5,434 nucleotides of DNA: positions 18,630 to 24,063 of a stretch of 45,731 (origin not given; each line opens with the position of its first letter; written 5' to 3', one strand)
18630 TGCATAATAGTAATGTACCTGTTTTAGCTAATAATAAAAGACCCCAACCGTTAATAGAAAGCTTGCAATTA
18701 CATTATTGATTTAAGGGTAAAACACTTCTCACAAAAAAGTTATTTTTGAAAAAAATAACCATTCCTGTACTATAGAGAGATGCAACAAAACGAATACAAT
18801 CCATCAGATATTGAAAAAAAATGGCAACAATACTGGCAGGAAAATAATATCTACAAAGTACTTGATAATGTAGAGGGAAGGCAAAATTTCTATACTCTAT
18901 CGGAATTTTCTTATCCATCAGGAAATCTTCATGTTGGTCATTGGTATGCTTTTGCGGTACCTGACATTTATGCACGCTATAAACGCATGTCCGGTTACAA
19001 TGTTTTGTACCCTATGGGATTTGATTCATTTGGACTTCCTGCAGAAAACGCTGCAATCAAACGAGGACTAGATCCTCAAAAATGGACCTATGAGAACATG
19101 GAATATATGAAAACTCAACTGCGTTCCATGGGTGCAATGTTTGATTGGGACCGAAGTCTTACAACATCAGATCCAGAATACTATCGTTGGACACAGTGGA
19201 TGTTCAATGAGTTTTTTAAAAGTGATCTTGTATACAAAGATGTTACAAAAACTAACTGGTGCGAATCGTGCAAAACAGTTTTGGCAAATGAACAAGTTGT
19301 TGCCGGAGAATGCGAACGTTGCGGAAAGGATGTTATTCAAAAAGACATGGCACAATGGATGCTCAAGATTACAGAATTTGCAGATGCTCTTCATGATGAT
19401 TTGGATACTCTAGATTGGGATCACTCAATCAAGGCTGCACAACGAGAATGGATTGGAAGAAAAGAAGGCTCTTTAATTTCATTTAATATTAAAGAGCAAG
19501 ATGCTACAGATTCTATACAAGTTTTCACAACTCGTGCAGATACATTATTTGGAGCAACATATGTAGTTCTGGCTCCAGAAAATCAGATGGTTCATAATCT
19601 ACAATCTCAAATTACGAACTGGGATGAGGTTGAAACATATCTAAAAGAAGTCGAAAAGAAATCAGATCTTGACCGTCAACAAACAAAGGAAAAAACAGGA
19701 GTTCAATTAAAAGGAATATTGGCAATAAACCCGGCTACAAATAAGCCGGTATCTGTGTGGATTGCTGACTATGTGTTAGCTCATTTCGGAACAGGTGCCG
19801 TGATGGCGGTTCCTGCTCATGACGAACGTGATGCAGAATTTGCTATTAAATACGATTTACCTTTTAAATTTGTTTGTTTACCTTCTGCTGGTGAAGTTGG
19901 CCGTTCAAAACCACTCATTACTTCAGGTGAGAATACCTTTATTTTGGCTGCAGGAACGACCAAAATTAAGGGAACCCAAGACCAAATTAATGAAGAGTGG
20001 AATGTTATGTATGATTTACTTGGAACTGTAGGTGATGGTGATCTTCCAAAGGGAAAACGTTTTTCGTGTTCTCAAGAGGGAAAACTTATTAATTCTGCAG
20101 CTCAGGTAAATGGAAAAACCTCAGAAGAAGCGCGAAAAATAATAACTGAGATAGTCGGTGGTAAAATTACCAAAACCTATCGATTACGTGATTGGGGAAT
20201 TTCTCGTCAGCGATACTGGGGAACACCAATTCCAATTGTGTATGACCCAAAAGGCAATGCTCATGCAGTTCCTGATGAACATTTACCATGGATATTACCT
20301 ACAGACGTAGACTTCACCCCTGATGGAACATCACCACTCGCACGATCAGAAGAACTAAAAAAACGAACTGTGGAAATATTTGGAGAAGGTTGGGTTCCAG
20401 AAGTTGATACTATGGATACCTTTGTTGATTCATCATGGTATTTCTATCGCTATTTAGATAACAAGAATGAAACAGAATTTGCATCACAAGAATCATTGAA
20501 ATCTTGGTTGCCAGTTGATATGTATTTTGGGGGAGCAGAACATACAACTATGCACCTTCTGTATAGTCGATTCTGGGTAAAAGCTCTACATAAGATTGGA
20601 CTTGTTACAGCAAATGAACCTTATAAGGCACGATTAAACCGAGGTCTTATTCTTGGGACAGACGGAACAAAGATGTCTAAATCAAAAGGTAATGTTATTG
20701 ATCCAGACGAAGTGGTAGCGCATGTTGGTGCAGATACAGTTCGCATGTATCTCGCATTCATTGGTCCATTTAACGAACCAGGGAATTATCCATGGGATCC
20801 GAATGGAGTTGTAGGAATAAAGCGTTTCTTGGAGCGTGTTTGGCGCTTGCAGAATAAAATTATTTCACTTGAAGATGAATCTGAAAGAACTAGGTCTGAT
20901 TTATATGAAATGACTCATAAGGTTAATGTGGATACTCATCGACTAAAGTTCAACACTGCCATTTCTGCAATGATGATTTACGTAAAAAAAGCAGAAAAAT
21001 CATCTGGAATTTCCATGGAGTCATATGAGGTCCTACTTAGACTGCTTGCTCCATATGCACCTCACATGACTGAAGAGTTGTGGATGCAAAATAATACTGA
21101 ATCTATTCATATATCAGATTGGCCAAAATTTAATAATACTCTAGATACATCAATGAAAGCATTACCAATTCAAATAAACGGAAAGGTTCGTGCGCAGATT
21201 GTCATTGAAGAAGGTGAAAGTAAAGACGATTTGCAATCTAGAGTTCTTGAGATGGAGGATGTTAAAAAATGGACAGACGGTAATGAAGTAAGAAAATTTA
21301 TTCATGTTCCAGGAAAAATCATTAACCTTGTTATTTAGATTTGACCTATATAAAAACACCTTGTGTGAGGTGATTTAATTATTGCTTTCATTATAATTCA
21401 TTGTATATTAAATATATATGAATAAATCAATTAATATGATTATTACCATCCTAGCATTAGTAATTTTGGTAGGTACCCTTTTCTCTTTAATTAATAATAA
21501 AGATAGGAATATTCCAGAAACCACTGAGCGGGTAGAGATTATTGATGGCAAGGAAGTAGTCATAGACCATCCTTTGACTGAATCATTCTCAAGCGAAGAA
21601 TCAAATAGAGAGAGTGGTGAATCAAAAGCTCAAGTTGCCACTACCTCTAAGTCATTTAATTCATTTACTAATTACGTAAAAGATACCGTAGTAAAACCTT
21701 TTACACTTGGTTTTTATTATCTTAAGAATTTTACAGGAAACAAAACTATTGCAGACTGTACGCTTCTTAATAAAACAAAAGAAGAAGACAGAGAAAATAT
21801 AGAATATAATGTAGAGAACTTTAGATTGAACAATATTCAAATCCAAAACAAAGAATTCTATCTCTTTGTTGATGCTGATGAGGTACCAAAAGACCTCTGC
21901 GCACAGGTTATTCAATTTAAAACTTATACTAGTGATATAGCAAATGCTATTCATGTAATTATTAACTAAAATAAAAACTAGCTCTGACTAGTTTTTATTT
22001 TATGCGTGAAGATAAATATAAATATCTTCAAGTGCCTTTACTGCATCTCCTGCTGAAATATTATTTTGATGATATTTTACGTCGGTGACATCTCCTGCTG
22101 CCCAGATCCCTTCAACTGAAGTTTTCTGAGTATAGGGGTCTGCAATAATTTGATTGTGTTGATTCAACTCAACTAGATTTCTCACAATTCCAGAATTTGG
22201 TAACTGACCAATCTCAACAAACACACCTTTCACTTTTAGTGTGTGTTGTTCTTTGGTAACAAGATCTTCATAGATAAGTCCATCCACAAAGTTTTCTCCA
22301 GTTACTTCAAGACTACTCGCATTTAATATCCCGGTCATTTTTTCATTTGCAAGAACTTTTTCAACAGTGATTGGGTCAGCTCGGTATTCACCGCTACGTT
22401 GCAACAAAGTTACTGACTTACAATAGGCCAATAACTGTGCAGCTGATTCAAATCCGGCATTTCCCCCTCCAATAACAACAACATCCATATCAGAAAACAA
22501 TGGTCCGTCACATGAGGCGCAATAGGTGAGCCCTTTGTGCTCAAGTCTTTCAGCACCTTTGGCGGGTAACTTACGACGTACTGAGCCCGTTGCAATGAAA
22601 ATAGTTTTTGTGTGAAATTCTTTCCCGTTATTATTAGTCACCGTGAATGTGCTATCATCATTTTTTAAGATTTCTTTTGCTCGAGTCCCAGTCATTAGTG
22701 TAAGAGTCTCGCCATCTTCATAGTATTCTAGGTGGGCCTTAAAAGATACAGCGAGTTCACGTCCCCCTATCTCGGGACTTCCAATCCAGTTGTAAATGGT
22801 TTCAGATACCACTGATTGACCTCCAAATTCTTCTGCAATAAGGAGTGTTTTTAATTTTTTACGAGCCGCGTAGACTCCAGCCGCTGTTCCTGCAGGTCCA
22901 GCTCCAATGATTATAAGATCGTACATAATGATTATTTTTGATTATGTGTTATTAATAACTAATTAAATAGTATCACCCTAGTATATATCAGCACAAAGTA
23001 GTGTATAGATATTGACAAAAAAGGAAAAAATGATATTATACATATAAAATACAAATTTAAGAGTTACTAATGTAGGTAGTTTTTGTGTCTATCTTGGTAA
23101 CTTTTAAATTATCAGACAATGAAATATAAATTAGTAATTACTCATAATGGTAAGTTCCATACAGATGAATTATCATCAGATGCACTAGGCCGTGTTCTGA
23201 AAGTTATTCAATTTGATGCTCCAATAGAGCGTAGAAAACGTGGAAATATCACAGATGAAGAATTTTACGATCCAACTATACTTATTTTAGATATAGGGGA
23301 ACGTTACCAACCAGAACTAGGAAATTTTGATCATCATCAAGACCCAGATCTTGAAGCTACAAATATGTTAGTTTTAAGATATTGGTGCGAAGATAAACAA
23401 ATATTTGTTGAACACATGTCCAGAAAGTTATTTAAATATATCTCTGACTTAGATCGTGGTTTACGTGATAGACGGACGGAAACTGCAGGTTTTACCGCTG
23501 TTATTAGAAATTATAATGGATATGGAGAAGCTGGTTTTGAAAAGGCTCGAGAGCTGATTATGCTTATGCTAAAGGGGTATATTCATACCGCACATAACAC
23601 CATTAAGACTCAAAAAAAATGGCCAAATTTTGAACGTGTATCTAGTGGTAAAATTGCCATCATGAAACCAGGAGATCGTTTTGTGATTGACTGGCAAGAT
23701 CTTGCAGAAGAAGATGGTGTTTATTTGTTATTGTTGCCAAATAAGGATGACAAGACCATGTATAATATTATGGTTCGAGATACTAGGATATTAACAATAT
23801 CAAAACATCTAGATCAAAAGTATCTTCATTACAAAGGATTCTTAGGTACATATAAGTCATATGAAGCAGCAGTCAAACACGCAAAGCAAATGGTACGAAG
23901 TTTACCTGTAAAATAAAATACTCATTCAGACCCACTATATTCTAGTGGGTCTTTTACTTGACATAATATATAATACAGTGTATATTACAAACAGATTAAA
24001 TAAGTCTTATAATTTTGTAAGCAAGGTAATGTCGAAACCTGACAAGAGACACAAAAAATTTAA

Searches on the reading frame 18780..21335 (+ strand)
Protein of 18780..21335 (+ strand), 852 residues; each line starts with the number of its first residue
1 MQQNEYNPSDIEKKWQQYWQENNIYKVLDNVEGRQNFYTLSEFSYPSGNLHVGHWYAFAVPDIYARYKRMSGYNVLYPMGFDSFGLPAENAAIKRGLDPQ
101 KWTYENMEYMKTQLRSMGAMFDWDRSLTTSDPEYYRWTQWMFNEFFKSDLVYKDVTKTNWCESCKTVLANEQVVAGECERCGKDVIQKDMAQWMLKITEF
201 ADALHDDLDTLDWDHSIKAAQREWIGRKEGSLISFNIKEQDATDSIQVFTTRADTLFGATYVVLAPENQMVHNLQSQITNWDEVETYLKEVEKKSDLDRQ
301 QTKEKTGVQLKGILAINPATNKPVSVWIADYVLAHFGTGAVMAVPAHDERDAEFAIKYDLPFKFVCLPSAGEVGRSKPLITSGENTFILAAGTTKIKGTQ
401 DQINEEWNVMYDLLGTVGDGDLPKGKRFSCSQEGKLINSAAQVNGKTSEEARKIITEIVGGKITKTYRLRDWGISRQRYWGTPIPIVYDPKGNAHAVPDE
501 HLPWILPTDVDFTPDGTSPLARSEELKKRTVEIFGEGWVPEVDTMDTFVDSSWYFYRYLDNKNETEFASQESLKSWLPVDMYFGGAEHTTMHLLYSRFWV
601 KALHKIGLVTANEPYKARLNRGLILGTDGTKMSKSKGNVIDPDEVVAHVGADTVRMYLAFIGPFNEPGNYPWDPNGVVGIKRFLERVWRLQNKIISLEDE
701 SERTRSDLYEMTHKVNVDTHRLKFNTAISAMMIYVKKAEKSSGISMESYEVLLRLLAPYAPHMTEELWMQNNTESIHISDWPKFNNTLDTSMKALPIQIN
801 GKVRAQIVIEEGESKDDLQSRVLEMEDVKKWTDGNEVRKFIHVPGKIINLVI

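Call 10: search_protein_families(library=pfam, proteins=[window:18780-21335:+], max_evalue=0.00001)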
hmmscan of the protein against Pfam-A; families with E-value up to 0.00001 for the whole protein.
window:18780-21335:+ (852 aa): 4 families
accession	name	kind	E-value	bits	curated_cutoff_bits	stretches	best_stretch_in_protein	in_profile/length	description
PF00133.28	tRNA-synt_1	-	5.7e-54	183.9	22.7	2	469-659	228-403/414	tRNA synthetases class I (I, L, M and V)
PF13603.12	tRNA-synt_1_2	-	4.9e-51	173.3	25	1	222-372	1-146/185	Leucyl-tRNA synthetase, editing domain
PF09334.17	tRNA-synt_1g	-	4.9e-35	121.5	20.1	2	42-189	6-150/391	tRNA synthetases class I (M)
PF08264.19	Anticodon_1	-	2.2e-14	54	25.1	1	708-814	8-143/148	Anticodon-binding domain of tRNA ligase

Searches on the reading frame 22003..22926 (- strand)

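Call 10: search_protein_families(library=pfam, proteins=[window:22003-22926:-], max_evalue=0.00001)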
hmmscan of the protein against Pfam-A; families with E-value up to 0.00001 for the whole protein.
window:22003-22926:- (308 aa): 9 families
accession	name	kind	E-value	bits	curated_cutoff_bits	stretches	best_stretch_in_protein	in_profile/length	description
PF07992.20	Pyr_redox_2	-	2.6e-43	149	26.1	1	2-285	1-281/291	Pyridine nucleotide-disulphide oxidoreductase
PF13738.12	Pyr_redox_3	-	2.3e-23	83.3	30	1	65-278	83-305/305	Pyridine nucleotide-disulphide oxidoreductase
PF01134.28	GIDA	-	9.5e-12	45.1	22.1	0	3-38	1-29/391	Glucose inhibited division protein A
PF03486.20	HI0933_like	-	3.4e-11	43.5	50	0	148-178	2-32/244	HI0933-like protein Rossmann domain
PF00890.30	FAD_binding_2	-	4e-11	43.2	20.4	1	3-56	1-54/414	FAD binding domain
PF12831.13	FAD_oxidored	-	1.6e-09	38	27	0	3-38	1-38/416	FAD dependent oxidoreductase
PF01946.23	Thi4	-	1.9e-08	34.2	26.2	0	3-33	19-50/235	Thi4 family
PF01266.30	DAO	-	4.7e-07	30.1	27.9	0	3-40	1-41/353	FAD dependent oxidoreductase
PF00070.33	Pyr_redox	-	5.1e-07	30.5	22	0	149-211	2-69/82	Pyridine nucleotide-disulphide oxidoreductase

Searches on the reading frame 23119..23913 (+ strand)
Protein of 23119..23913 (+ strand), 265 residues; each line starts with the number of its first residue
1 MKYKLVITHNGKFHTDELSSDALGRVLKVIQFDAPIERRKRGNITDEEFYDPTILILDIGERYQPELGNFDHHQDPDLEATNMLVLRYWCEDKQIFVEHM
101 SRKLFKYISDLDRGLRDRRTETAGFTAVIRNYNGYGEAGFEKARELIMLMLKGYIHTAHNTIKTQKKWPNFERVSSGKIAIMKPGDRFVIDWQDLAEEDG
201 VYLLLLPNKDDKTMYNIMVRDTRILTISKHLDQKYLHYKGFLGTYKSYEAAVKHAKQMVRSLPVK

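Call 10: search_protein_families(library=pfam, proteins=[window:23119-23913:+], max_evalue=0.00001)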
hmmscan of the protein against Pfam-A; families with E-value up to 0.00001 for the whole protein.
window:23119-23913:+ (265 aa): 1 family
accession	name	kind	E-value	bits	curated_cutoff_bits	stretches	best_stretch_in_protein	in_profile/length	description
PF03690.18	MYG1_exonuc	-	1e-11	45.5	22.1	1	6-75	2-65/318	Uncharacterised protein family (UPF0160)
